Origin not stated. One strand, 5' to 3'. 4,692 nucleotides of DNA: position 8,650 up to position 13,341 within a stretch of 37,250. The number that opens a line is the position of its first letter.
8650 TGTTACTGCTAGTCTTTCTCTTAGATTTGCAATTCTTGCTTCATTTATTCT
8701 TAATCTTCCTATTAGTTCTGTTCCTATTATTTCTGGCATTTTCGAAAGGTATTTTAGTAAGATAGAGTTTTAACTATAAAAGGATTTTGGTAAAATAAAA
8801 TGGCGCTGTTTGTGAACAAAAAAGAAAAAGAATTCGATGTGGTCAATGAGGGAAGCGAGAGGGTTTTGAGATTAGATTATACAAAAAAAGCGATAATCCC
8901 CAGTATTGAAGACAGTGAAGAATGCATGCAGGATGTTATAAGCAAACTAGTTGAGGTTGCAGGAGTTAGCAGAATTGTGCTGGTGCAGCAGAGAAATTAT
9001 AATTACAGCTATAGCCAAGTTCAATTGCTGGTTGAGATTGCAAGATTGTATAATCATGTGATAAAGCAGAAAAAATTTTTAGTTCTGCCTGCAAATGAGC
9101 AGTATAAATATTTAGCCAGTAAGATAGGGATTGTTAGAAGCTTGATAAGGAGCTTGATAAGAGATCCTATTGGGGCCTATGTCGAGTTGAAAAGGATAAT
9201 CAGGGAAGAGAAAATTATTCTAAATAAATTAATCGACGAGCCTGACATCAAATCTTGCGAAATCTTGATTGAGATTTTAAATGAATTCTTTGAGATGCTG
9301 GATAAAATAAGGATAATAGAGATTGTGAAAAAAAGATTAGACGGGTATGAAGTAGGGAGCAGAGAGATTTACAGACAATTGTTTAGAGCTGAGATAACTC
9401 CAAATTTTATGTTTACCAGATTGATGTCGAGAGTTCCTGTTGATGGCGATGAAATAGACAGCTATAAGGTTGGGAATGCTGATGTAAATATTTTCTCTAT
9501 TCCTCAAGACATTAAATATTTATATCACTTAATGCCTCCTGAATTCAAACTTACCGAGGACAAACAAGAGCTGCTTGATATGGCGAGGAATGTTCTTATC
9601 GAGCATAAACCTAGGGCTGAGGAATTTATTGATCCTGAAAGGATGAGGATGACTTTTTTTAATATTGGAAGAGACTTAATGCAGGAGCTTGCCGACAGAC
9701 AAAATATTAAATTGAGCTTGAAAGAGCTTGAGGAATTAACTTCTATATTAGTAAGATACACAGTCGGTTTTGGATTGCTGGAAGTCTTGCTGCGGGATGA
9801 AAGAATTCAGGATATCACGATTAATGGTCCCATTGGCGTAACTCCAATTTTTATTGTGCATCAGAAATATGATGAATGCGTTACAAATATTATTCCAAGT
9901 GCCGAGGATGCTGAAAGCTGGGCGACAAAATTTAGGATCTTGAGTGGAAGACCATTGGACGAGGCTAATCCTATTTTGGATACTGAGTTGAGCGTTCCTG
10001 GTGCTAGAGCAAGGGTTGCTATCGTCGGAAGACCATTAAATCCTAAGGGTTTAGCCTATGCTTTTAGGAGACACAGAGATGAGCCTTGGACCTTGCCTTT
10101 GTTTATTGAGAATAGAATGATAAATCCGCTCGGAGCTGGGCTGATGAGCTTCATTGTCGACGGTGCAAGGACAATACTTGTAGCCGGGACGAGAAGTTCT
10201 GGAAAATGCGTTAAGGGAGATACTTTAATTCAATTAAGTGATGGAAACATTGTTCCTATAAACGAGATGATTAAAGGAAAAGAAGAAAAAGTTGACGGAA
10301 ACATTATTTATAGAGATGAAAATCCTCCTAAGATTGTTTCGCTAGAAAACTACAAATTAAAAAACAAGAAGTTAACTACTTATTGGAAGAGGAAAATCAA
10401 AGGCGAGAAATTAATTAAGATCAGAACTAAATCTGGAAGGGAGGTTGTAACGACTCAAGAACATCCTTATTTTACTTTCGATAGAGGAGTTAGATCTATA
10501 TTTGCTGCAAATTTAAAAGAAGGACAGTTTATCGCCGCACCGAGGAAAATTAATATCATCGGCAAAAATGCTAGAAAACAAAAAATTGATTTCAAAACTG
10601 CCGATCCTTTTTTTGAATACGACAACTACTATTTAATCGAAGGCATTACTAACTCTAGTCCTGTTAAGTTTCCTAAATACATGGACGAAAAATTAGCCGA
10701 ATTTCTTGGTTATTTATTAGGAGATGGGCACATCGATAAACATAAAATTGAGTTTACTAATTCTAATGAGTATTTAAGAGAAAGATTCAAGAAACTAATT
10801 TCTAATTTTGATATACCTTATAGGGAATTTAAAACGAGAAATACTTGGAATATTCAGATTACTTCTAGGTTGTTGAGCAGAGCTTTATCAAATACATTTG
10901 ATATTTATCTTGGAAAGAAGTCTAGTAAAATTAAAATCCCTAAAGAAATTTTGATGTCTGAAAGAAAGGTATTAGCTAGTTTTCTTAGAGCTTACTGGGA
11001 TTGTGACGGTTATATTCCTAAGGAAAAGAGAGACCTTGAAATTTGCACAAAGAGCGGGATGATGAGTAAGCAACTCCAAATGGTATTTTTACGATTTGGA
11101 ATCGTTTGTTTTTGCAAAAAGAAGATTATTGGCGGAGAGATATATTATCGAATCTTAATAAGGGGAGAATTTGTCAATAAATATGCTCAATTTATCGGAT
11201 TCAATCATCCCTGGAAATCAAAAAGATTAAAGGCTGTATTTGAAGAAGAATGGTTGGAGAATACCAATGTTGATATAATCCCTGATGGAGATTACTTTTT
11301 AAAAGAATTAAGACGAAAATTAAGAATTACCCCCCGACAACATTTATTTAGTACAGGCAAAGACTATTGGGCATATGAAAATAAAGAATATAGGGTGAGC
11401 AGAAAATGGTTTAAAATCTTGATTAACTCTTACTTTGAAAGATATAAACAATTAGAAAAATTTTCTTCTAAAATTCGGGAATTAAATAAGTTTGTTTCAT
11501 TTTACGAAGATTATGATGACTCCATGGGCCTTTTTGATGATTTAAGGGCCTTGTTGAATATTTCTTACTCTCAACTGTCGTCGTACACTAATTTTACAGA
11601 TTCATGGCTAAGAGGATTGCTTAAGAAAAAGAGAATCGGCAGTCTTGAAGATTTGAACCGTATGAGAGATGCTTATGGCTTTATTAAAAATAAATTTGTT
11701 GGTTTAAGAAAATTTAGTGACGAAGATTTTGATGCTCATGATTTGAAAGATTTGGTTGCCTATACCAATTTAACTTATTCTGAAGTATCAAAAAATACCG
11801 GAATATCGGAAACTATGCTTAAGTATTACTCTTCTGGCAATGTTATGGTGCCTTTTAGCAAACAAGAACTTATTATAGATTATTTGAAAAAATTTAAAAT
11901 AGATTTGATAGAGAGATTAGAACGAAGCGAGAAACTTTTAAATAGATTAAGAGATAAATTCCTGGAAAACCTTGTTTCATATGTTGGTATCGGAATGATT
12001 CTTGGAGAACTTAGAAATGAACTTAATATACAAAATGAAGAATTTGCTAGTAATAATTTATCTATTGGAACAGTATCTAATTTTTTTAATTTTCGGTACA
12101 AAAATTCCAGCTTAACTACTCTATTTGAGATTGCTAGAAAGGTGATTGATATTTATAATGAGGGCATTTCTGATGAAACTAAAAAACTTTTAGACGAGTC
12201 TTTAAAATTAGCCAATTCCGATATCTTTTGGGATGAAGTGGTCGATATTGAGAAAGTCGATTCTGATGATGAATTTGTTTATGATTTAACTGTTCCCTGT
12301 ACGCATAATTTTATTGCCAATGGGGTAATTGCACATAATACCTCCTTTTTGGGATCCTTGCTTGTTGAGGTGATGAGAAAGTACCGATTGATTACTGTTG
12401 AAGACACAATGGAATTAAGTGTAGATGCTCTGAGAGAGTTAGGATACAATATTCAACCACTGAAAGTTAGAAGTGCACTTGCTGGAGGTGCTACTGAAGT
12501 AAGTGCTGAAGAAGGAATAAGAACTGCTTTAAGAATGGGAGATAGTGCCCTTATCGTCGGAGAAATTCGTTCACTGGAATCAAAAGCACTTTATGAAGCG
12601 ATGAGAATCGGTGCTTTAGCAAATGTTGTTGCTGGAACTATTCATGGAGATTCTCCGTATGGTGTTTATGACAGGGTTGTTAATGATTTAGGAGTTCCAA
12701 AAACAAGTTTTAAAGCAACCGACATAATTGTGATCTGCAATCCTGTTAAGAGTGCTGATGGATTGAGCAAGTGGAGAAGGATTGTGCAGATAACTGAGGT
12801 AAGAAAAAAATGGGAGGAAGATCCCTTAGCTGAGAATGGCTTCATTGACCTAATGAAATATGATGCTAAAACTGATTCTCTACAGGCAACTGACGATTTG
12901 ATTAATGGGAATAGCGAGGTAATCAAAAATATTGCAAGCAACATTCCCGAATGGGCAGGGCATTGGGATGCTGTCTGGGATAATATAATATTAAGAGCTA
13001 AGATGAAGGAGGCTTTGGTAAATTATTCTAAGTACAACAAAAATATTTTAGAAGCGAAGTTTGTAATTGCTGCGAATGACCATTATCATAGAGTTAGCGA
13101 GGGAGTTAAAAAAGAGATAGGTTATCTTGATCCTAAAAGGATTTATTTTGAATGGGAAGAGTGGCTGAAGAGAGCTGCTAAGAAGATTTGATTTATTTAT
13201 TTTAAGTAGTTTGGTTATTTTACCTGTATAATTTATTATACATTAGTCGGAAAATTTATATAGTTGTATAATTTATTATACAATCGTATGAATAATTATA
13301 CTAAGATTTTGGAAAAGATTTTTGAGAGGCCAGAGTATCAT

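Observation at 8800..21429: Expanded type-IV-pilus-like locus with eight genes starting M-[ND]-[KN]-[KR]-G or a close variant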

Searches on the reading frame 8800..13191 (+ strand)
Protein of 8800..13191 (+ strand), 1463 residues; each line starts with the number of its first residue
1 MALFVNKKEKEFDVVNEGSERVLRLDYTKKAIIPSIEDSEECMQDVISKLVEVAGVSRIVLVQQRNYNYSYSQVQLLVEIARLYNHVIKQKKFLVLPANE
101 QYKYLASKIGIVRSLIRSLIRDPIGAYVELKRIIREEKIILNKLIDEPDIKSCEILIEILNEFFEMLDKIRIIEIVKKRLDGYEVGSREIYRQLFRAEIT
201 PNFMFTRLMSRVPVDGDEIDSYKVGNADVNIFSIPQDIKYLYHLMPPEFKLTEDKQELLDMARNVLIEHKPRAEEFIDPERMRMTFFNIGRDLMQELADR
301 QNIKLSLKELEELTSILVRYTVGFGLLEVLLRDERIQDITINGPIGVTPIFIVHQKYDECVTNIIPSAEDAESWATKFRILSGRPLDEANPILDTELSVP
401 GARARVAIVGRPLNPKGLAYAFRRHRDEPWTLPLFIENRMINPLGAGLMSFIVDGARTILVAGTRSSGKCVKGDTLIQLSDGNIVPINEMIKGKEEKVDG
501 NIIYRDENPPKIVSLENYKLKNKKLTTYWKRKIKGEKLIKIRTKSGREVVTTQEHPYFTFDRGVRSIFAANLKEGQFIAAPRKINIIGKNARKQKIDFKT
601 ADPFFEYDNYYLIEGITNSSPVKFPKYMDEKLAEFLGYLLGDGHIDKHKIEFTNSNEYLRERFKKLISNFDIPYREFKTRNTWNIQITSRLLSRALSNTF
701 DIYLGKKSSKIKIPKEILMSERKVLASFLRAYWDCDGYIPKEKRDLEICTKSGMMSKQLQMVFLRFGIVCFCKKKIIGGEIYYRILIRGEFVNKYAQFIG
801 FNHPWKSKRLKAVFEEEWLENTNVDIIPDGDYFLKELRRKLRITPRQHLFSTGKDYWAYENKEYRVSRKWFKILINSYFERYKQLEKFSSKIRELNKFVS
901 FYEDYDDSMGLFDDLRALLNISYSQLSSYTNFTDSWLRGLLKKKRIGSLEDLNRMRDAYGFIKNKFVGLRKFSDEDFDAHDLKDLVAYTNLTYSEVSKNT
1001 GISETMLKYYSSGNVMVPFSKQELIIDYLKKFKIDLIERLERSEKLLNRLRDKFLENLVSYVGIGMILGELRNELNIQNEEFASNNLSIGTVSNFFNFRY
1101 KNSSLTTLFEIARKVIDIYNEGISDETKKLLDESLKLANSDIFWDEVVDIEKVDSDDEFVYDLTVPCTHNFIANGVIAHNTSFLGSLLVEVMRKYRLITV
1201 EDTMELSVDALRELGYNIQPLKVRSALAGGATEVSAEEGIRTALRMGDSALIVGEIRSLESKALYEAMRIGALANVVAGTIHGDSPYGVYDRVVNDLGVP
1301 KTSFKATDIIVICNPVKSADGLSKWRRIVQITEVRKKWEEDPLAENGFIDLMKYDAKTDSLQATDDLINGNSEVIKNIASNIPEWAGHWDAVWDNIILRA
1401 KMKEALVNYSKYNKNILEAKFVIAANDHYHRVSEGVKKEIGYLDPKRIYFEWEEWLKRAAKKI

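Call 4: search_protein_families(library=pfam, proteins=[window:8800-13191:+], max_evalue=0.01)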
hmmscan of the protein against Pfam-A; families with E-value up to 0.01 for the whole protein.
window:8800-13191:+ (1463 aa): 3 families
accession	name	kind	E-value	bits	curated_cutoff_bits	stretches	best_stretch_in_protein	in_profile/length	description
PF14890.11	Intein_splicing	-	4.9e-28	98.3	35.8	1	479-1180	3-155/155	Intein splicing domain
PF14528.11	LAGLIDADG_3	-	1.9e-19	70.1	22.5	2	724-800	2-82/82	LAGLIDADG-like domain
PF00437.27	T2SSE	-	1.5e-09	37.5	24.9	1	1192-1311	167-272/370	Type II/IV secretion system protein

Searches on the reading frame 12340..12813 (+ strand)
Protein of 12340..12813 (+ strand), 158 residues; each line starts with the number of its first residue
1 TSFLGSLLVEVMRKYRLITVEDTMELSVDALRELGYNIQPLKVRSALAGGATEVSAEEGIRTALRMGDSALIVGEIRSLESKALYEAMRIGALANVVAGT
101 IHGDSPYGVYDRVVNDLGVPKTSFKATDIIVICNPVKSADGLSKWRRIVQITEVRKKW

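Call 54: search_dna_similar(query=window:12340-12813:+, collection=plasmids, mode=protein, rows=spread, max_rows=20)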
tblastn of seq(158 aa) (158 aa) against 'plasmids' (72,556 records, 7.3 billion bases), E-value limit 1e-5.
Records with a match: 245; places in all: 246; records where one place covers at least 80% of the query: 126.
Best place of each record, by identity: <60% 245.
By first word of the organism name: Rhizobium 81; Sinorhizobium 22; Mesorhizobium 22; Sphingobium 15; Shinella 10; Methylocystis 10; Agrobacterium 9; Azospirillum 7; Ralstonia 7; Brucella 6; and 33 more.
By predicted mobility (MOB-suite, as given by PLSDB): non-mobilizable 152; conjugative 75; mobilizable 18.
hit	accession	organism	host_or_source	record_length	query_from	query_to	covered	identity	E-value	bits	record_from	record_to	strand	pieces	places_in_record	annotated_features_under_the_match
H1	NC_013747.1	Haloterrigena turkmenica DSM 5511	-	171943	1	134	85%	52.2%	4e-34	132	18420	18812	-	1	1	type II/IV secretion system ATPase subunit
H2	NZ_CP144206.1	Sinorhizobium chiapasense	mixed culture,rhizosphere soil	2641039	1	154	97%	29.6%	2e-9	62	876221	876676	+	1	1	none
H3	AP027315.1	Sphingobium sp. TomMM15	-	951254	14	154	89%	32.0%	2e-8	59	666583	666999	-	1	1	Flp pilus assembly protein, ATPase CpaF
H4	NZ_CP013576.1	Rhizobium phaseoli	Phaseolus vulgaris,Whole ...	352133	1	154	97%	29.0%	7e-9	60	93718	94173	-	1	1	CpaF family protein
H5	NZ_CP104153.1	Rhizobium sophoriradicis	Phaseolus vulgaris,cell culture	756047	1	154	97%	29.0%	8e-9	60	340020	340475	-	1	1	CpaF family protein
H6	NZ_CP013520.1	Rhizobium sp. N113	Phaseolus vulgaris,Whole ...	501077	1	154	97%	28.4%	1e-8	60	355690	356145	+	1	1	CpaF family protein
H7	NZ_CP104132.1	Sinorhizobium sp. K101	Phaseolus vulgaris,cell ...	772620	1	154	97%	28.4%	7e-6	52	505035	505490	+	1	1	CpaF family protein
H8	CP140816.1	Rhizobium ruizarguesonis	Trifolium pratense,whole organism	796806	1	154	97%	27.8%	4e-8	58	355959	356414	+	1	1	CpaF family protein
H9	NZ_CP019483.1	Sinorhizobium meliloti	alfalfa,whole organism,alfalfa nodule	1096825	1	154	97%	27.8%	8e-6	52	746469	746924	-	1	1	record has no annotation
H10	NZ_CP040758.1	Paracoccus liaowanqingii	Tibetan antelope,cell culture,feces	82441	1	154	97%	27.2%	6e-6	52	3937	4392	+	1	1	CpaF family protein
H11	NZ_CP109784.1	Brucella sp. MAB-22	cell pure culture,cyanobacterial bloom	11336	1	113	72%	34.5%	2e-8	59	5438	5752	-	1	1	virB11: P-type DNA transfer ATPase VirB11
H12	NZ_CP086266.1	Ralstonia sp. RS647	sunflower,cell culture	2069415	1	106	67%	34.9%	5e-6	52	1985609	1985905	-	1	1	none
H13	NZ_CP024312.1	Rhizobium sp. NXC24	Phaseolus vulgaris,cell culture,plant ...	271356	1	113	72%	32.7%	3e-7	56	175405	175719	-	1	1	virB11: P-type DNA transfer ATPase VirB11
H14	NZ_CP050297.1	Mesorhizobium huakuii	Oxytropis kamtschatica,cell ...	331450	1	113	72%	31.9%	8e-8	57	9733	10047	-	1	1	virB11: P-type DNA transfer ATPase VirB11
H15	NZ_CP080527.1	Mesorhizobium sp. AR07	Oxytropis sp.,Cell culture,root nodule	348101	1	113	72%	31.9%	6e-7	55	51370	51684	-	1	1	virB11: P-type DNA transfer ATPase VirB11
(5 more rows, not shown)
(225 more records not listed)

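Call 55: get_annotated_region(hit=H1, flank=7000)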
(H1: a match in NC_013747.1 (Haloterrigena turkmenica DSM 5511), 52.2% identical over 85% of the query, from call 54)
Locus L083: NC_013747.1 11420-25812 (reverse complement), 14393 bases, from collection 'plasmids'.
description: Haloterrigena turkmenica DSM 5511 plasmid pHTUR04, complete sequence
organism: Haloterrigena turkmenica DSM 5511 (NCBI taxid 543526)
taxonomy: Archaea; Euryarchaeota; Halobacteria; Halobacteriales; Natrialbaceae; Haloterrigena; Haloterrigena turkmenica; Haloterrigena turkmenica DSM 5511
host: -; source: -; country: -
typing (MOB-suite, as given by PLSDB): non-mobilizable
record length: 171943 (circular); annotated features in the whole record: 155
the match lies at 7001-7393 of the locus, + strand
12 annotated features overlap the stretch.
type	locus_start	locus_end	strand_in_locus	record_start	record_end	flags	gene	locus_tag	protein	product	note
CDS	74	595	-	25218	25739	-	-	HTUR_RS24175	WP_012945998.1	SHOCT domain-containing protein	-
CDS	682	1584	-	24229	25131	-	-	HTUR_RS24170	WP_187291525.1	ribonucleotide-diphosphate reductase subunit beta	GO:0009263 - deoxyribonucleotide biosynthetic process [Evidence IEA]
CDS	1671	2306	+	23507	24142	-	-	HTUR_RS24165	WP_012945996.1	helix-turn-helix domain-containing protein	-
CDS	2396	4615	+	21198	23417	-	-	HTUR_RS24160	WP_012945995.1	AAA family ATPase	-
CDS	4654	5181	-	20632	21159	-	-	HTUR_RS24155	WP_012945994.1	hypothetical protein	-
CDS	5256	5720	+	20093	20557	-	-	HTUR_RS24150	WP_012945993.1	hypothetical protein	-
CDS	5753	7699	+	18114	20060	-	-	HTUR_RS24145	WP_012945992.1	type II/IV secretion system ATPase subunit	-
CDS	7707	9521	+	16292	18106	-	-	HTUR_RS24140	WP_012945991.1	secretion system protein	-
CDS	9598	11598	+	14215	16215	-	-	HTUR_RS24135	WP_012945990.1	DEAD/DEAH box helicase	-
CDS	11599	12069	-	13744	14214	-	-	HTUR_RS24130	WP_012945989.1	hypothetical protein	-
CDS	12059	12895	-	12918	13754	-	-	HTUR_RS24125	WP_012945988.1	ParA family protein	-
CDS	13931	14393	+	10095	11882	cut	-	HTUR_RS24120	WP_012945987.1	DUF87 domain-containing protein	-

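Call 57: search_protein_families(library=pfam, proteins=[L083:7707-9521:+, L083:5753-7699:+], max_evalue=0.1)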
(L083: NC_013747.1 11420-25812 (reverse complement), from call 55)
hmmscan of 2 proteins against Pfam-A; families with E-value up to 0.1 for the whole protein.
L083:7707-9521:+ (604 aa): 0 families

L083:5753-7699:+ (648 aa): 9 families
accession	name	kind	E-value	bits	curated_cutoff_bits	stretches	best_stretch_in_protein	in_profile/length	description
PF00437.27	T2SSE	-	4.5e-20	72.1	24.9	1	285-540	25-268/370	Type II/IV secretion system protein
PF00005.33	ABC_tran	-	0.00026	22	25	1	399-489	7-80/137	ABC transporter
PF13401.12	AAA_22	-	0.0037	18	27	1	406-488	8-92/130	AAA domain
PF25199.1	nSTAND_NTPase5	-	0.0063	16.8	34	1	406-441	44-80/145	Novel STAND NTPase 5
PF13191.12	AAA_16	-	0.012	16.6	32.6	1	405-500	26-119/167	AAA ATPase domain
PF13555.12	AAA_29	-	0.019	15.1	27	1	401-431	20-50/61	P-loop containing region of AAA domain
PF06414.18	Zeta_toxin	-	0.032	14.1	22.3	1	401-436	14-49/199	Zeta toxin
PF13173.12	AAA_14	-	0.063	13.7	27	0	407-438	6-39/129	AAA domain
PF00009.33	GTP_EFTU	-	0.077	13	26.5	0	407-431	7-31/188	Elongation factor Tu GTP binding domain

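Call 61: find_homologous_proteins(query=L083:7707-9521:+, max_evalue=0.001)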
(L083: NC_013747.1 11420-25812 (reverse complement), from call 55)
Query L083:7707-9521:+ (604 aa): 650 proteins with E <= 0.001 among 8000 candidates; the best 120 are listed.
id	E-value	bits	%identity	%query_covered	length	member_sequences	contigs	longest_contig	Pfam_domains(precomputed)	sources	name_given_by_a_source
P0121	0.0e+0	1150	90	100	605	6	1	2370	-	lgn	-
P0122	1.8e-287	973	79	95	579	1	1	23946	-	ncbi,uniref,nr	ncbi:secretion system protein [Natronolimnohabitans sp. A-GB9]|uniref:secretion system protein n=1 T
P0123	1.4e-271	920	76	94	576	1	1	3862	-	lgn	-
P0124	1.5e-267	907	76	91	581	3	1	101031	-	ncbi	-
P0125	3.9e-267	906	75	94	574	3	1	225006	-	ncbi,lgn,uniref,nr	ncbi:secretion system protein [Natronorubrum thiooxidans]|uniref:Secretion system protein n=1 Tax=Na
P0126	2.0e-266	903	74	94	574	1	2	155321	-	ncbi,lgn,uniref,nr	ncbi:type II secretion system F family protein [Natronorubrum sulfidifaciens]|uniref:Secretion syste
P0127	4.1e-265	899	73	94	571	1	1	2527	-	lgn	-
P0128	2.1e-263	893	74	94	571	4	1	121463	-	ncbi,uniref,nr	ncbi:type II secretion system F family protein [Natrinema versiforme]|uniref:Secretion system protei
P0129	3.9e-262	889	72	94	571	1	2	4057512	-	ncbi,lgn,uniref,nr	ncbi:hypothetical protein [Natronorubrum tibetense]|uniref:Secretion system protein n=1 Tax=Natronor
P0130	6.1e-262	888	72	94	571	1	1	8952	-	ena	-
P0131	6.4e-262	888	73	94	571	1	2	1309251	-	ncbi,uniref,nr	ncbi:type II secretion system F family protein [Halosolutus amylolyticus]|uniref:Type II secretion s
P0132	7.6e-262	888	72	94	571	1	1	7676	-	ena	-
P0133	2.1e-261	887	75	93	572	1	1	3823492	-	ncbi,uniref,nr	ncbi:secretion system protein [Haloterrigena alkaliphila]|uniref:Secretion system protein n=1 Tax=Ha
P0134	1.4e-259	881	72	94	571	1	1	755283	-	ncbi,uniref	ncbi:secretion system protein [Natronorubrum sp. DTA7]|uniref:secretion system protein n=1 Tax=Natro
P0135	3.7e-259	879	72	94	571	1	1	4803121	-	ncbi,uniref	ncbi:secretion system protein [Natronorubrum sp. FCH18a]|uniref:secretion system protein n=1 Tax=Nat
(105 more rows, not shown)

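Call 102: search_protein_families(library=pfam, alignment_id=A6, max_evalue=0.1)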
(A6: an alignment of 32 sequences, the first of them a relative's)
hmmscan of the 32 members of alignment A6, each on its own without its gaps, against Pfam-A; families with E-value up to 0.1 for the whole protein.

A. member 1, P0122 (579 aa): 0 families

B. families by the number of members that match (of 32 scanned): 5 families
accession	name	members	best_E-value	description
PF00482.28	T2SSF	14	2.2e-05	Type II secretion system (T2SS), protein F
PF19764.4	DUF6251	4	0.00027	Family of unknown function (DUF6251)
PF22169.1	AP205_coat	2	0.036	AP205 coat protein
PF04103.21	CD20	1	0.0094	CD20-like family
PF03613.19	EIID-AGA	1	0.039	PTS system mannose/fructose/sorbose family IID component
